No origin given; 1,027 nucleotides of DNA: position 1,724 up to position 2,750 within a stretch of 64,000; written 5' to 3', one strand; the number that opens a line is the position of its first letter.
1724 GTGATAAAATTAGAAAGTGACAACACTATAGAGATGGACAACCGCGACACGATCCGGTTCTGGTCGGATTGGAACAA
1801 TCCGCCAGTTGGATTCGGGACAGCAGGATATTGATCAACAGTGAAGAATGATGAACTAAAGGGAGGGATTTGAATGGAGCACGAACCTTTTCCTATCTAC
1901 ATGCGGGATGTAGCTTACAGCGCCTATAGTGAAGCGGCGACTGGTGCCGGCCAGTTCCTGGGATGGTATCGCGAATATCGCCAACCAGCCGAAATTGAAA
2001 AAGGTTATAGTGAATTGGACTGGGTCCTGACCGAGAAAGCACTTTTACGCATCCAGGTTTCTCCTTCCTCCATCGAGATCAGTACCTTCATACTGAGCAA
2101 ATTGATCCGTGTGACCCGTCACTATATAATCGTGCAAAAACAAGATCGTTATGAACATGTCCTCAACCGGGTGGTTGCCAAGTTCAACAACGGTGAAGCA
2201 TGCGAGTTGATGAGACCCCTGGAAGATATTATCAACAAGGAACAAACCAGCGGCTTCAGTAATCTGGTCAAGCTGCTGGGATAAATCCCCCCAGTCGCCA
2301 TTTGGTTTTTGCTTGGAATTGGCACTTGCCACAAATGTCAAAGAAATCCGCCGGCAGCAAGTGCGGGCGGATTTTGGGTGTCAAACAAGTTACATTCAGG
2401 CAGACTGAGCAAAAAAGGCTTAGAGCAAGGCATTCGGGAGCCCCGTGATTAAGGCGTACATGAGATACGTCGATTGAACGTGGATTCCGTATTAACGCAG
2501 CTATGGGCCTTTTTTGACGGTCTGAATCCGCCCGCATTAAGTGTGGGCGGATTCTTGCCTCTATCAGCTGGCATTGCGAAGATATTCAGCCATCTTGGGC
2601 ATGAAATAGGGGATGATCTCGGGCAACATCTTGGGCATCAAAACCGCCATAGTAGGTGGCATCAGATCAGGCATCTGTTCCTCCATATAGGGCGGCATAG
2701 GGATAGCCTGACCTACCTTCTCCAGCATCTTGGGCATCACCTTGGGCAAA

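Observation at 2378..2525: Three-copy ~135-148 nt structured intergenic element of unknown class (also 26085..26221 and 38982..39124)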

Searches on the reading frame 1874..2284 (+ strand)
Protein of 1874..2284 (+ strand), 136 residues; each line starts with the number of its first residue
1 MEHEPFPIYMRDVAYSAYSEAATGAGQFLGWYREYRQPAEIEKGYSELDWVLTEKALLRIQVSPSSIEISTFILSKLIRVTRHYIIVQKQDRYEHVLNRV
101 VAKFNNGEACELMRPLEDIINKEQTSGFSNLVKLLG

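Call 38: find_homologous_proteins(query=window:1874-2284:+, max_evalue=1e-20)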
Query window:1874-2284:+ (136 aa): 29 proteins with E <= 1e-20 among 36 candidates.
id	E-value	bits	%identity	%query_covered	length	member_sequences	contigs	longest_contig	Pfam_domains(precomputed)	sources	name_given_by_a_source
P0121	5.3e-83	293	99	100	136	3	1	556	-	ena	-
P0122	1.5e-73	263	88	100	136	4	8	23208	-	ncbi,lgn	-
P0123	2.2e-73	262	89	100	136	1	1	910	-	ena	-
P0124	4.3e-73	261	87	100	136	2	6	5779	-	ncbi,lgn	ncbi:MAG: hypothetical protein ABRQ24_10675 [Syntrophomonadaceae bacterium]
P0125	1.3e-72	260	87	100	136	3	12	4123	-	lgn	-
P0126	1.5e-72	259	88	100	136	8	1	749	-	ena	-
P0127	3.0e-72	259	88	100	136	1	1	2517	-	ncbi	-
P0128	4.2e-72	258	88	100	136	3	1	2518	-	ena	-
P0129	7.9e-72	257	88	100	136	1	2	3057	-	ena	-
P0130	1.6e-71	256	85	100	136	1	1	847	-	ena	-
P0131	4.1e-71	255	87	100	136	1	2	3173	-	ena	-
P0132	4.1e-70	252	85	100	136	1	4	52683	-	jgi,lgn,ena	jgi:hypothetical protein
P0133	1.1e-65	237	79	100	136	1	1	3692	-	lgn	-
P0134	1.8e-65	237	80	100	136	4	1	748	-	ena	-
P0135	2.6e-65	236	76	100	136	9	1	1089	-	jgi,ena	-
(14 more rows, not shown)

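Call 39: find_encoding_contigs(protein=P0122, flank=3000, max_places=4)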
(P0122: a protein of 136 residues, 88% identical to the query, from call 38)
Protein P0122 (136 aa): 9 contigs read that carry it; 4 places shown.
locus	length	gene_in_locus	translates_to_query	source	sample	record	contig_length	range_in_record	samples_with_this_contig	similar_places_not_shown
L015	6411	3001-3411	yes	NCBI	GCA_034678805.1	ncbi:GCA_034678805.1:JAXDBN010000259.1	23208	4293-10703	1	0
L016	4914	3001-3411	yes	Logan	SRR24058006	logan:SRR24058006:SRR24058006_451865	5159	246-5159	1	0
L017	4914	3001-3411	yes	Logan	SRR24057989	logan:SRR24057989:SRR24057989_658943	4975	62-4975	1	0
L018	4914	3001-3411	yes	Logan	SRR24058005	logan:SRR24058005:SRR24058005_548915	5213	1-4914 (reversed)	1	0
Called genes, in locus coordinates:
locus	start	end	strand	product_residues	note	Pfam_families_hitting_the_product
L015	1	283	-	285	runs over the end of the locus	PF08501:Shikimate_dh_N, PF18317:SDH_C (weak)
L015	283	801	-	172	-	PF09419:PGP_phosphatase, PF00702:Hydrolase, PF13242:Hydrolase_like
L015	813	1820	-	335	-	PF01087:GalP_UDP_transf, PF16285:DUF4931_N, PF02744:GalP_UDP_tr_C (weak)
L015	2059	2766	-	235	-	PF04542:Sigma70_r2, PF04545:Sigma70_r4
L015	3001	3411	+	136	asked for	-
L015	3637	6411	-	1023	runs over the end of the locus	PF01565:FAD_binding_4, PF02913:FAD-oxidase_C (faint), PF13183:Fer4_8 (weak), PF13534:Fer4_17, PF02754:CCG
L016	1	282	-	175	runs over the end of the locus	?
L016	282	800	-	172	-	PF09419:PGP_phosphatase, PF00702:Hydrolase, PF13242:Hydrolase_like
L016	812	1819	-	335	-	PF01087:GalP_UDP_transf, PF16285:DUF4931_N, PF02744:GalP_UDP_tr_C (weak)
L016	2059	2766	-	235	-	PF04542:Sigma70_r2, PF04545:Sigma70_r4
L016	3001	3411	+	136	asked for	-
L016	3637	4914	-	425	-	?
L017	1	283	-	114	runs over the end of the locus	?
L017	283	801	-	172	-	PF09419:PGP_phosphatase, PF00702:Hydrolase, PF13242:Hydrolase_like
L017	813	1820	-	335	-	PF01087:GalP_UDP_transf, PF16285:DUF4931_N, PF02744:GalP_UDP_tr_C (weak)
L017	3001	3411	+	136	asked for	-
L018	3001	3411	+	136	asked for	-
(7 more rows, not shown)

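Call 40: find_encoding_contigs(protein=P0132, flank=3000, max_places=3)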
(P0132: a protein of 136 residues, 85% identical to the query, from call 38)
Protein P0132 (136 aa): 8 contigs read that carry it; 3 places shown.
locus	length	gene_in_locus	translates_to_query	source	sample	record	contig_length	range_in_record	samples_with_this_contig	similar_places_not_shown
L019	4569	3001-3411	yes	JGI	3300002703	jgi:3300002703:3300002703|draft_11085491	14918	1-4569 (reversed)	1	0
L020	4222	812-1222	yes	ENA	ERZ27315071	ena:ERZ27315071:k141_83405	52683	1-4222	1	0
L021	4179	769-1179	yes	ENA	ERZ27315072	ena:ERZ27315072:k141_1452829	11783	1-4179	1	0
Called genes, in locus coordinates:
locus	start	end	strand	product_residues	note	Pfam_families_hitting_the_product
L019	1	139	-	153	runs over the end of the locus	PF07963:N_methyl (weak), PF12019:GspH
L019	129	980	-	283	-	PF08501:Shikimate_dh_N, PF18317:SDH_C (weak)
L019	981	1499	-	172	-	PF09419:PGP_phosphatase, PF00702:Hydrolase, PF13419:HAD_2 (faint), PF13242:Hydrolase_like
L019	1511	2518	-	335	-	PF01087:GalP_UDP_transf, PF16285:DUF4931_N (weak), PF02744:GalP_UDP_tr_C (weak)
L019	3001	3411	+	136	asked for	-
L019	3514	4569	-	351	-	?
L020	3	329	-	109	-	?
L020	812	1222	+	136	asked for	-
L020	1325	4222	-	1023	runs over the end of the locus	PF01565:FAD_binding_4, PF02913:FAD-oxidase_C (faint), PF13183:Fer4_8 (weak), PF13534:Fer4_17, PF02754:CCG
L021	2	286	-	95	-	?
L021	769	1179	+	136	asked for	-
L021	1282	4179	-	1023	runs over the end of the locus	PF01565:FAD_binding_4, PF02913:FAD-oxidase_C (faint), PF13183:Fer4_8 (weak), PF13534:Fer4_17, PF02754:CCG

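Call 86: search_protein_families(library=pfam, proteins=[window:1874-2284:+], max_evalue=0.000001)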
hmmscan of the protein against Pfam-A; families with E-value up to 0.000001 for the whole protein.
window:1874-2284:+ (136 aa): 0 families

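Call 87: search_protein_families(library=ncbifam, proteins=[window:1874-2284:+], max_evalue=0.001)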
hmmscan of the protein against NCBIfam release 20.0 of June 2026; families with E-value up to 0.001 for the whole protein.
window:1874-2284:+ (136 aa): 0 families

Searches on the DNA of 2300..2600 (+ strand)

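Call 8: search_rna_families(source=window, start=2300, end=2600, threshold=evalue, max_evalue=10, show_alignments=3)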
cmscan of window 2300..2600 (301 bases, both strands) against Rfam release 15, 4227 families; matches with E-value up to 10: 2.
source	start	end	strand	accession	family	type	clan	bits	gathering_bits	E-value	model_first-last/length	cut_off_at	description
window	2300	2378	+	RF02450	ncr1175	Gene; sRNA;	-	12.8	60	8.5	35-110/110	5'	Bacillus sRNA ncr1175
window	2340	2426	-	RF02676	Esr41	Gene; sRNA;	-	12.1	102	8.9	1-74/74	no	Enterohemorrhagic E. coli sRNA 41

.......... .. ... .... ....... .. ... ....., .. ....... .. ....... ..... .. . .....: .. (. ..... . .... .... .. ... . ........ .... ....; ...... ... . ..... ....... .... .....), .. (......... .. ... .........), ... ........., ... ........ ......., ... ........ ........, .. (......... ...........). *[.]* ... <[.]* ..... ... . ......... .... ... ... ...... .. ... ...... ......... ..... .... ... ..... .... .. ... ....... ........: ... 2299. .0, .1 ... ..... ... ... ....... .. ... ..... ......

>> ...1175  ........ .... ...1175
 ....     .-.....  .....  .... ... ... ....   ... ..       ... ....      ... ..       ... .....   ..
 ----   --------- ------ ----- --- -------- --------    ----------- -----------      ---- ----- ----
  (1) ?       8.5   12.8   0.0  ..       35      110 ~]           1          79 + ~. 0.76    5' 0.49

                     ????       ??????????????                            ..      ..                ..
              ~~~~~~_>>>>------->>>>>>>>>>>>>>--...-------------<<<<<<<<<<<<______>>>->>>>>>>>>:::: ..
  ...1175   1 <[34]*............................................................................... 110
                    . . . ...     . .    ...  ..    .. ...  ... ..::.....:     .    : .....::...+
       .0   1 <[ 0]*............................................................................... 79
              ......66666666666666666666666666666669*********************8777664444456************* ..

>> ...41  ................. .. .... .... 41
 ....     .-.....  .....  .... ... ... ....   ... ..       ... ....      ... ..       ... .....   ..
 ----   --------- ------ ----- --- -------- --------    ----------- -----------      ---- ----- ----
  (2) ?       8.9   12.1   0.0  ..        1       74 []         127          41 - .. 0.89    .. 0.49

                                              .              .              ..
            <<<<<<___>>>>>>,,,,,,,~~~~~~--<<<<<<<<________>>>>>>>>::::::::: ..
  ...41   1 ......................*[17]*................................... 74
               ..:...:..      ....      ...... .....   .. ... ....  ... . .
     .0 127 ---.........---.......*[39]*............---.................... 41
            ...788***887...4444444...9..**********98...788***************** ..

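Call 48: build_rna_model(alignment_id=A3)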
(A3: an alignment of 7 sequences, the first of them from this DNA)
Model R1 built from alignment A3 (7 sequences, 127 columns); structure: RNAalifold consensus.
model positions 125; base pairs 34; branch points 0; effective number of sequences 1.29; information 0.591 bits per position. Calibrated on 0.2 Mb of random sequence (short: E-values are rough).
structure used (alignment columns):
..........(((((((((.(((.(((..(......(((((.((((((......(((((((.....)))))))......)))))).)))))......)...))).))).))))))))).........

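Call 49: search_with_rna_model(model_id=R1, sources=[window, L001, L002, L005, L006, L007, L008, L011, L012, L013, L015, L016, L019, L020, L021], max_evalue=10)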
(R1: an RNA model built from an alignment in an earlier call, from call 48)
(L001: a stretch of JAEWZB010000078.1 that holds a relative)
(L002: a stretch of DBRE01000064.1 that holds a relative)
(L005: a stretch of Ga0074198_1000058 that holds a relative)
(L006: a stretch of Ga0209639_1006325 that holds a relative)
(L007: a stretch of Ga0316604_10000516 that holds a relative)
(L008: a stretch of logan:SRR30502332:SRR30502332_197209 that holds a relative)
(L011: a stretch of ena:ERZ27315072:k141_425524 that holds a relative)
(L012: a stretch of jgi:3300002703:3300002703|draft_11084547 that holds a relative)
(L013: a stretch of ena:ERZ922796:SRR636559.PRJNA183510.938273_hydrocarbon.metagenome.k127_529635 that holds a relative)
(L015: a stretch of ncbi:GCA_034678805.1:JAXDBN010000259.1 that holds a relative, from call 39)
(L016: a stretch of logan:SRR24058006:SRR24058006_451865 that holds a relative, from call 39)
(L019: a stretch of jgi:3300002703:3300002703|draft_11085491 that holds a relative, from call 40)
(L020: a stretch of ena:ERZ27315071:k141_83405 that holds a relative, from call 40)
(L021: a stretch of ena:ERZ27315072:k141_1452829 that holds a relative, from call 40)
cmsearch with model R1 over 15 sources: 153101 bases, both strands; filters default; matches with E-value up to 10: 11.
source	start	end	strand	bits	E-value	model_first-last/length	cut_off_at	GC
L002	2248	2372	+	142.6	1.1e-32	1-125/125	no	0.5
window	2401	2525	+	141.4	2.2e-32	1-125/125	no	0.49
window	39002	39123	+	137.3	2.3e-31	1-125/125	no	0.5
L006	2394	2519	-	134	1.5e-30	1-125/125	no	0.42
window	26109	26221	+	105.5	1.9e-23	1-125/125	no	0.5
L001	755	874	-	98.9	8e-22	1-125/125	no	0.42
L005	6162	6278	+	88.6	3e-19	1-125/125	no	0.42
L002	2247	2371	-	38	1.1e-06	1-125/125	no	0.51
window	39001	39126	-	27.5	0.00047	1-125/125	no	0.52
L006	2394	2520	+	27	0.00062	1-125/125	no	0.42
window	11723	11767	-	15.9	0.36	41-84/125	no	0.42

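Call 60: search_dna_similar(query=window:2378-2526:+, collection=plasmids, mode=distant, max_evalue=0.01)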
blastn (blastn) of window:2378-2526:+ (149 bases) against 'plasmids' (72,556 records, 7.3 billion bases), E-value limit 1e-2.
No match.

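Call 61: search_dna_similar(query=window:2378-2526:+, collection=phages, mode=distant, max_evalue=0.01)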
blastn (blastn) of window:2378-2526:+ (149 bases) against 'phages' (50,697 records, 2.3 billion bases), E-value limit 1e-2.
No match.

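Call 67: search_with_rna_model(model_id=R1, sources=[L022, L023, L024, L025, L015, L009, L010, L014, L017, L018], max_evalue=10, show_alignments=2)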
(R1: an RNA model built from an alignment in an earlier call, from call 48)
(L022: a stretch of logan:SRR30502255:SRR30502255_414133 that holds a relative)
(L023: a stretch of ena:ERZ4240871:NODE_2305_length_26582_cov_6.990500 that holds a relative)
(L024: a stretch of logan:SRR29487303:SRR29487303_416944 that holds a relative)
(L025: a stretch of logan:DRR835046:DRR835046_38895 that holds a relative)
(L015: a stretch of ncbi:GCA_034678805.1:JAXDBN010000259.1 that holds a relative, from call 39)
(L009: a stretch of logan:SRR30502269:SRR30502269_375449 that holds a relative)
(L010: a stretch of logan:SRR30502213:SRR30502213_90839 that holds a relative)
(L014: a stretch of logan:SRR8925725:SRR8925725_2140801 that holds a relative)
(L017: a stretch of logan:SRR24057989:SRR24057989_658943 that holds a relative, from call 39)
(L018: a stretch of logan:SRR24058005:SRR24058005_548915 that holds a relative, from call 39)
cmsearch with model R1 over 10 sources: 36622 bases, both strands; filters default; matches with E-value up to 10: 3.
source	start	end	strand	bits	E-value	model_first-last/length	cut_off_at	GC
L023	3145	3274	+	37.3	4.1e-07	1-125/125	no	0.49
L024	3145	3274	+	37.3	4.1e-07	1-125/125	no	0.49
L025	3145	3274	+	37.3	4.1e-07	1-125/125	no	0.49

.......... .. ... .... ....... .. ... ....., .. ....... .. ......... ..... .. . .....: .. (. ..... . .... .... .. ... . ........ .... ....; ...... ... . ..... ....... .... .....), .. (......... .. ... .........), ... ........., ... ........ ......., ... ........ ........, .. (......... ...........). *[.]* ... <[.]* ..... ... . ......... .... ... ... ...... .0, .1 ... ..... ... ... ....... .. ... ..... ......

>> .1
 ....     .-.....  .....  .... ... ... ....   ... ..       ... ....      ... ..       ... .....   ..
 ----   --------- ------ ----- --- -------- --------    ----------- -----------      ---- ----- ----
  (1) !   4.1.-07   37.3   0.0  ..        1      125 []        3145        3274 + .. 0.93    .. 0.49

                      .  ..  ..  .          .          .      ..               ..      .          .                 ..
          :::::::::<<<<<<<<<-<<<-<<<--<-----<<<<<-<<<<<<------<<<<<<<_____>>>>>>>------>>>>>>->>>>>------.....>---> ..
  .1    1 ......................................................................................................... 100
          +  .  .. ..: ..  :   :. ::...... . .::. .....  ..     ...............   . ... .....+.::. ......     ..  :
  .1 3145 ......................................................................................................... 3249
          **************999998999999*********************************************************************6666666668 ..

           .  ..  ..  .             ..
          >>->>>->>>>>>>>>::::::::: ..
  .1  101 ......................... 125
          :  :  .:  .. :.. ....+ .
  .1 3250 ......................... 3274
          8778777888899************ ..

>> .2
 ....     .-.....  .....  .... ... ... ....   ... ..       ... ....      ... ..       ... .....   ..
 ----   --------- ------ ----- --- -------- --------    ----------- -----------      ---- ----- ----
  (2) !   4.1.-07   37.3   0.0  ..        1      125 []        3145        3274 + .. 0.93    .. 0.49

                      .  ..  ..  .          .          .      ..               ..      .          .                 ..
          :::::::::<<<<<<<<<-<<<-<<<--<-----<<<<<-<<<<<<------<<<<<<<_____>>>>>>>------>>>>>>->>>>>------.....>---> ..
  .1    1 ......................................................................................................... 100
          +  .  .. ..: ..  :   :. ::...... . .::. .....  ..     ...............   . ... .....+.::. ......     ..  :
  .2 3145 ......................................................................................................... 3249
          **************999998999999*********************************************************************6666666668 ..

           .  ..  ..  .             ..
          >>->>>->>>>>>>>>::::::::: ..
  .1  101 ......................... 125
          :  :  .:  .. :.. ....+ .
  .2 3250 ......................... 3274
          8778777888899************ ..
